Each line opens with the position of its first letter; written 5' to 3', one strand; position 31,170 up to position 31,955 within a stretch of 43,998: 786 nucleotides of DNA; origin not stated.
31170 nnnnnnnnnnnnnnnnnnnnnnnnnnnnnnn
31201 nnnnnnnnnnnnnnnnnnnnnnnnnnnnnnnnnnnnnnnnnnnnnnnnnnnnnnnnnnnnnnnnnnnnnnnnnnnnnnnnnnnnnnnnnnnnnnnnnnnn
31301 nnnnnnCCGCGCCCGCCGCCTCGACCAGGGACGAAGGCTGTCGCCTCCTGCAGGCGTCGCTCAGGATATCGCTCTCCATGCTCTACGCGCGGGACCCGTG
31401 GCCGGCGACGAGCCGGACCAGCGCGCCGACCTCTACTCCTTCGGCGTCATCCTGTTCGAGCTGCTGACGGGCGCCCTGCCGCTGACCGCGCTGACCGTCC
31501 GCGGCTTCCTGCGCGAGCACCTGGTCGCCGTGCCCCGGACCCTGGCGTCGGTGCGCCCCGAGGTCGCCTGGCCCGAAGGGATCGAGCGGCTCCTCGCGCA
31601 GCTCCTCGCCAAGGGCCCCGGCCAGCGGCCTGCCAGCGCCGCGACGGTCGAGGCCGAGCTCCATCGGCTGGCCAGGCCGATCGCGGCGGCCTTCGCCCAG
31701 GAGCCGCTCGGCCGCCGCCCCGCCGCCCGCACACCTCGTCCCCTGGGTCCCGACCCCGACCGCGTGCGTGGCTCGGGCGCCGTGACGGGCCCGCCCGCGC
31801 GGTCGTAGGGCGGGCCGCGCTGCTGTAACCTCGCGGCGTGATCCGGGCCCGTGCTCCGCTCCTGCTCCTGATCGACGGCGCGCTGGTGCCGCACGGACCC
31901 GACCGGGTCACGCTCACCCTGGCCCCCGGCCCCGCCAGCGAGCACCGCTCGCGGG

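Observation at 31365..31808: Orphan C-terminal fragment of a Ser/Thr kinase next to the lower-GC patch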

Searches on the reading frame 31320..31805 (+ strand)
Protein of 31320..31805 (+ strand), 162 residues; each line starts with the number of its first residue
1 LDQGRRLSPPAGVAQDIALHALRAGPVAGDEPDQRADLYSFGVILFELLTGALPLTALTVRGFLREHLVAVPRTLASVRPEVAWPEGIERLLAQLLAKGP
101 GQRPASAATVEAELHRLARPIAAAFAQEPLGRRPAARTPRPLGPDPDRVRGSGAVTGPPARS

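Call 5: find_homologous_proteins(query=window:31320-31805:+, max_evalue=0.001)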
Query window:31320-31805:+ (162 aa): 2 proteins with E <= 0.001 among 898 candidates.
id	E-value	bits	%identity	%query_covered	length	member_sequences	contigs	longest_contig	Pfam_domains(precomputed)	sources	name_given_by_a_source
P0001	1.2e-78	281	99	84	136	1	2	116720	-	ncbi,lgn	ncbi:MAG: hypothetical protein AB7N76_33725 [Planctomycetota bacterium]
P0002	1.3e-4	40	38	65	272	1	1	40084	PF00069.32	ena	-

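Call 7: find_encoding_contigs(protein=P0001, flank=10000, max_places=6)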
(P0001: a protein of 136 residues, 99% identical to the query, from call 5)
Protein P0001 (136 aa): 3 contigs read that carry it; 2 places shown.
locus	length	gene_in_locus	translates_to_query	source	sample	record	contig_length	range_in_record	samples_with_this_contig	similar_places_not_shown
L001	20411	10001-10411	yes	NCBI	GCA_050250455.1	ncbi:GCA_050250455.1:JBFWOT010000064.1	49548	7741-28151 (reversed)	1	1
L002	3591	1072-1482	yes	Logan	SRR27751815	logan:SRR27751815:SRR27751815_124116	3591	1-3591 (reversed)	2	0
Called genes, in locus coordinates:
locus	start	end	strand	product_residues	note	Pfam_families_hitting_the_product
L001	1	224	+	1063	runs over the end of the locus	-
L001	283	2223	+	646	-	PF00512:HisKA, PF13581:HATPase_c_2 (weak), PF02518:HATPase_c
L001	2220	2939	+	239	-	PF00072:Response_reg, PF00486:Trans_reg_C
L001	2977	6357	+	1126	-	PF00515:TPR_1 (faint), PF13181:TPR_8 (faint), PF13431:TPR_17 (faint), PF14559:TPR_19 (faint), PF13371:TPR_9 (weak), PF13432:TPR_16 (weak), PF13414:TPR_11 (weak)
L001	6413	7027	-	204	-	-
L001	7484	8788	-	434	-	-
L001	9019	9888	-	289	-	PF01882:DUF58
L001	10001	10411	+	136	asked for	-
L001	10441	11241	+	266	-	-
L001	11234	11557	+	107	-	PF03091:CutA1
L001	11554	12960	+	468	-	PF05195:AMP_N, PF00557:Peptidase_M24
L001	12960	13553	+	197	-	-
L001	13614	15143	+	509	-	PF00069:Pkinase, PF01636:APH (faint), PF07714:PK_Tyr_Ser-Thr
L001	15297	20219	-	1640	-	PF00082:Peptidase_S8, PF07705:CARDB (faint)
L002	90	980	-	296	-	PF01882:DUF58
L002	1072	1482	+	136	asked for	-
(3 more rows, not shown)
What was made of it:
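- It lies 29 nt upstream of an operon on the same strand (call 7).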

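Call 9: search_solved_structures(query=window:31365-31805:+, max_evalue=1, show_alignments=3)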
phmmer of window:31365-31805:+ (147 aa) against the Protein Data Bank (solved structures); distinct sequences matched with E-value up to 1: 301 (the best 60 are shown).
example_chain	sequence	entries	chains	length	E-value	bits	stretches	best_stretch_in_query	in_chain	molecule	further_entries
6u2h_C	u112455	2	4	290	6.1e-07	33.1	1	20-108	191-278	Serine/threonine-protein kinase B-raf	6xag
4cqe_A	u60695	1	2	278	1e-06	32.3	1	20-106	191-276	SLC45A3-BRAF FUSION PROTEIN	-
3c4c_A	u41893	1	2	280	1e-06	32.3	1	20-106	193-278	B-Raf proto-oncogene serine/threonine-protein kinase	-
5jrq_A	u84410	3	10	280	1e-06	32.3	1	20-106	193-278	Serine/threonine-protein kinase B-raf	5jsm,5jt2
4rzv_A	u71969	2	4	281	1e-06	32.3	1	20-106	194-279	Serine/threonine-protein kinase B-raf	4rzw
5csw_A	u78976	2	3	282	1e-06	32.3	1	20-106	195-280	Serine/threonine-protein kinase B-raf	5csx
8f7o_A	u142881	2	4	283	1e-06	32.3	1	20-106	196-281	Serine/threonine-protein kinase B-raf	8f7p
8c7y_A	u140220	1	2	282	1.1e-06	32.3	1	20-106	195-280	Serine/threonine-protein kinase B-raf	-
6v34_A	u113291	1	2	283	1.1e-06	32.3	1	20-106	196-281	Serine/threonine-protein kinase B-raf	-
4jvg_B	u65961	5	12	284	1.1e-06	32.3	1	20-106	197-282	Serine/threonine-protein kinase B-raf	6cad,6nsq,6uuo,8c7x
5hi2_A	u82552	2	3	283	1.1e-06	32.3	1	20-106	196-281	Serine/threonine-protein kinase B-raf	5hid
6xfp_A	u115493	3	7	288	1.1e-06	32.2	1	20-106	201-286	Serine/threonine-protein kinase B-raf | Non-specific serine/threonine protein kinase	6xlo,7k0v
4xv9_A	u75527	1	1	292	1.1e-06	32.2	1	20-106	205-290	Serine/threonine-protein kinase B-raf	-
4xv1_A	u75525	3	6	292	1.1e-06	32.2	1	20-106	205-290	Serine/threonine-protein kinase B-raf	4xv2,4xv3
4fk3_A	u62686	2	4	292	1.1e-06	32.2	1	20-106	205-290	Serine/threonine-protein kinase B-raf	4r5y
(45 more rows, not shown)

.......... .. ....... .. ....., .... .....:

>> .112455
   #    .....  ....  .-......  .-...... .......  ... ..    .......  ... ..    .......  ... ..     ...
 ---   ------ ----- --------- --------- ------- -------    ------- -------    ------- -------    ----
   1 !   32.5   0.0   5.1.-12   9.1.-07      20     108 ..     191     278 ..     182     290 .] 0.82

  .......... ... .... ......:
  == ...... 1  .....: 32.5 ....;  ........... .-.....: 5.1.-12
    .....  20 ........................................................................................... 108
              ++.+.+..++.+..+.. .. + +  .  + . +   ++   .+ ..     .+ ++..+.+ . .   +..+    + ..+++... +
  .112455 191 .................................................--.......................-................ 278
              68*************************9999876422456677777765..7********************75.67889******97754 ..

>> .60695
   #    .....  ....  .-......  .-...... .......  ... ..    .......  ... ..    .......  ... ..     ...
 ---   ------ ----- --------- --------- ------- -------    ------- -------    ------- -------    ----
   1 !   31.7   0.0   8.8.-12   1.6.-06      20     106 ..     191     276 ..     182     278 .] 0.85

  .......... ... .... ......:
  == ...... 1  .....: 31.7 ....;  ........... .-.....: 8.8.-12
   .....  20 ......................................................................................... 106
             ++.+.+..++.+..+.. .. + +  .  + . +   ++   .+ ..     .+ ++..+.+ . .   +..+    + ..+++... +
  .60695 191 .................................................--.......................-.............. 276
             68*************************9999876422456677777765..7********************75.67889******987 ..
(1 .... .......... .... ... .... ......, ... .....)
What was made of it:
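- On Hanks-type Ser/Thr protein kinase domain (Pfam PF00069): PDB alignments (call 9).
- Checked: The best are B-Raf (6e-7) and PknB (2e-6), always aligned to their last ~90 kinase-domain residues (call 9).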

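Call 18: search_protein_representatives(protein=window:31398-31805:+)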
Query: 136 residues. Proteins with E-value up to 0.001 (for the whole library): 51603; up to 1e-10: 637; up to 1e-30: 3. The best 150 are listed.
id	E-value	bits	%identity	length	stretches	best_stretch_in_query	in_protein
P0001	5.8e-80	282.4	100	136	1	1-136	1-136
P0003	1.2e-44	168.1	35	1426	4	4-91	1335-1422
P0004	1.4e-31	125.8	35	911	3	1-82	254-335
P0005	1.2e-27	113.0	40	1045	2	7-129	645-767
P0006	2.1e-27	112.3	32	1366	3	5-94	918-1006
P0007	5.2e-27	111.1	31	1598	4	3-107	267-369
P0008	3.3e-26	108.4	36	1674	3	5-97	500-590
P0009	4.6e-26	108.0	41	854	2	3-110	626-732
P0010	6.7e-26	107.4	33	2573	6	6-100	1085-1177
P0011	3.4e-25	105.2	40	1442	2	3-82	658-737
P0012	4.8e-24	101.4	36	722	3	5-135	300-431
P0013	1.0e-22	97.2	37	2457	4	6-96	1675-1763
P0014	2.1e-22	96.2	36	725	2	3-83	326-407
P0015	2.2e-22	96.1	42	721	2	4-126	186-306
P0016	2.2e-22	96.1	37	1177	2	2-91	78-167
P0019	1.0e-20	90.7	57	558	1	2-96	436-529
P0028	8.9e-20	87.6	50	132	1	2-104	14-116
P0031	5.0e-19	85.2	50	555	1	2-106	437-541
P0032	5.5e-19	85.1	53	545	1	3-103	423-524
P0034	8.8e-19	84.4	52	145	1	2-89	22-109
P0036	1.1e-18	84.2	54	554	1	3-89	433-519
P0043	3.8e-18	82.4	54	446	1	6-101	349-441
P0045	6.1e-18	81.7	49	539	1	2-89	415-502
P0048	1.1e-17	80.8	48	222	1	3-103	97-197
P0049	1.3e-17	80.6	48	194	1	2-102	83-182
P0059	8.0e-17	78.1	42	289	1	3-98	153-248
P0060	8.5e-17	78.0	53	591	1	2-88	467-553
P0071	4.3e-16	75.7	47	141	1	3-90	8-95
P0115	1.3e-14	71.0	44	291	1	7-114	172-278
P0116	1.3e-14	70.9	45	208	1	2-93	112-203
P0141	6.2e-14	68.7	51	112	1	5-97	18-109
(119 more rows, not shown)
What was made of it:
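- The best single-stretch hits (47-57% identity) are ~540-590-aa proteins, matched at their C-terminal ends (call 18).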

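Call 19: search_protein_families(library=pfam, proteins=[P0019, P0031, P0032, P0036, P0043, P0060, P0028, P0034, P0071, P0045], max_evalue=0.01)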
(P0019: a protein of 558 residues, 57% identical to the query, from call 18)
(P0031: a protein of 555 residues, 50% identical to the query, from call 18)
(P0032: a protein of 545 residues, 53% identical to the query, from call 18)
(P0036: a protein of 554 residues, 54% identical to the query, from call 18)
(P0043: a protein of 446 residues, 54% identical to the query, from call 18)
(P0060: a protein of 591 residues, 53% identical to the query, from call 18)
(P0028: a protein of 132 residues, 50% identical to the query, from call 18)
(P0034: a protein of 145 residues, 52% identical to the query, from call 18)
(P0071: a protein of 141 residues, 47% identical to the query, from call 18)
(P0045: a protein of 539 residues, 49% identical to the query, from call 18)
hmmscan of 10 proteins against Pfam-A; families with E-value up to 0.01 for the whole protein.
P0019 (558 aa): 4 families
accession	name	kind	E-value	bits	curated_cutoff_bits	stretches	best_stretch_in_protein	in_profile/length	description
PF00069.31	Pkinase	-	2.1e-50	172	31.7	1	256-515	1-254/263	Protein kinase domain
PF07714.23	PK_Tyr_Ser-Thr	-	1.4e-33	116.7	23.1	1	258-513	3-250/258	Protein tyrosine and serine/threonine kinase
PF06293.20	Kdo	-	5.7e-05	23.1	21.3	1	339-401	103-166/207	Lipopolysaccharide kinase (Kdo/WaaP) family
PF01636.29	APH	-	6.5e-05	23.2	23.2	1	286-373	25-109/239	Phosphotransferase enzyme family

P0031 (555 aa): 4 families
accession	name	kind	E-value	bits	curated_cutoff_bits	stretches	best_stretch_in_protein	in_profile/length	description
PF00069.31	Pkinase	-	1.2e-41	143.3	31.7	1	258-519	1-258/263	Protein kinase domain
PF07714.23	PK_Tyr_Ser-Thr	-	2.2e-29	103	23.1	1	261-515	4-251/258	Protein tyrosine and serine/threonine kinase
PF03109.22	ABC1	-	0.0025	17.4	22.9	0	370-419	180-228/244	ABC1 atypical kinase-like domain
PF01636.29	APH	-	0.0058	16.9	23.2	1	348-397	137-188/239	Phosphotransferase enzyme family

P0032 (545 aa): 2 families
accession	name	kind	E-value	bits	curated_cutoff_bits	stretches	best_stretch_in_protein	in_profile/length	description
PF00069.31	Pkinase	-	9.2e-50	169.9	31.7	1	242-501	1-255/263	Protein kinase domain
PF07714.23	PK_Tyr_Ser-Thr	-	1.7e-28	100.1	23.1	1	245-499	4-250/258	Protein tyrosine and serine/threonine kinase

P0036 (554 aa): 3 families
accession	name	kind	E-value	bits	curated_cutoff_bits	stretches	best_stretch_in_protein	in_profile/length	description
PF00069.31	Pkinase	-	4.7e-53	180.7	31.7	1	253-514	1-258/263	Protein kinase domain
PF07714.23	PK_Tyr_Ser-Thr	-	4e-37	128.4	23.1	1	255-512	3-253/258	Protein tyrosine and serine/threonine kinase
PF01636.29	APH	-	0.0021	18.3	23.2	0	356-403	151-199/239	Phosphotransferase enzyme family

P0043 (446 aa): 2 families
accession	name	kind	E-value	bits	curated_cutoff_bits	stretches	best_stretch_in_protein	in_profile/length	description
PF00069.31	Pkinase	-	1.3e-23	84.2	31.7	1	246-426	82-257/263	Protein kinase domain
PF07714.23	PK_Tyr_Ser-Thr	-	3.7e-09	36.7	23.1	1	248-422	87-250/258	Protein tyrosine and serine/threonine kinase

P0060 (591 aa): 6 families
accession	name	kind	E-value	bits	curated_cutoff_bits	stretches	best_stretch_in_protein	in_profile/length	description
PF00069.31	Pkinase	-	1.5e-49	169.2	31.7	1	289-546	1-255/263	Protein kinase domain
PF07714.23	PK_Tyr_Ser-Thr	-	6.8e-31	107.9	23.1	1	291-545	3-251/258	Protein tyrosine and serine/threonine kinase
PF01636.29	APH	-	4.2e-07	30.4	23.2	0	405-436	168-198/239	Phosphotransferase enzyme family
PF06293.20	Kdo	-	8.4e-06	25.8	21.3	1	330-435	56-169/207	Lipopolysaccharide kinase (Kdo/WaaP) family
PF17667.7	Pkinase_fungal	-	0.00038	19.7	24.1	1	382-448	282-351/387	Fungal protein kinase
PF03109.22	ABC1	-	0.00057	19.5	22.9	1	390-442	170-221/244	ABC1 atypical kinase-like domain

P0028 (132 aa): 2 families
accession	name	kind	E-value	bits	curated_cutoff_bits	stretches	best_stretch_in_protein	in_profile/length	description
PF00069.31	Pkinase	-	2.7e-13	50.4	31.7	1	1-93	157-255/263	Protein kinase domain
PF07714.23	PK_Tyr_Ser-Thr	-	2e-05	24.5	23.1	1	6-91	169-250/258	Protein tyrosine and serine/threonine kinase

P0034 (145 aa): 2 families
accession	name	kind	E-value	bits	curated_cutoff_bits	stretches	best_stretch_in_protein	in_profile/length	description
PF00069.31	Pkinase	-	4e-14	53.1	31.7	1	9-101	157-255/263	Protein kinase domain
PF07714.23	PK_Tyr_Ser-Thr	-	5e-09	36.3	23.1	1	14-99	169-250/258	Protein tyrosine and serine/threonine kinase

P0071 (141 aa): 2 families
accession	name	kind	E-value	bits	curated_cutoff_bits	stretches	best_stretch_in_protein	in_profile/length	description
PF00069.31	Pkinase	-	1.8e-12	47.6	31.7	1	1-86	164-255/263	Protein kinase domain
PF07714.23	PK_Tyr_Ser-Thr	-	2.1e-07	30.9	23.1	1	1-84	171-250/258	Protein tyrosine and serine/threonine kinase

P0045 (539 aa): 6 families
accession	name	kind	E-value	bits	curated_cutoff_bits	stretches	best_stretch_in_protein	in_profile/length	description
PF00069.31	Pkinase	-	1.6e-51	175.7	31.7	1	238-498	3-258/263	Protein kinase domain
PF07714.23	PK_Tyr_Ser-Thr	-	2.9e-27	96.1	23.1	1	239-492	4-250/258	Protein tyrosine and serine/threonine kinase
PF06293.20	Kdo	-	1.1e-05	25.4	21.3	1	272-384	52-170/207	Lipopolysaccharide kinase (Kdo/WaaP) family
PF17667.7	Pkinase_fungal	-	0.0047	16.1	24.1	1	255-428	261-379/387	Fungal protein kinase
PF01636.29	APH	-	0.0066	16.7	23.2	0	250-353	14-110/239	Phosphotransferase enzyme family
PF03109.22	ABC1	-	0.0087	15.7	22.9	0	308-400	144-231/244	ABC1 atypical kinase-like domain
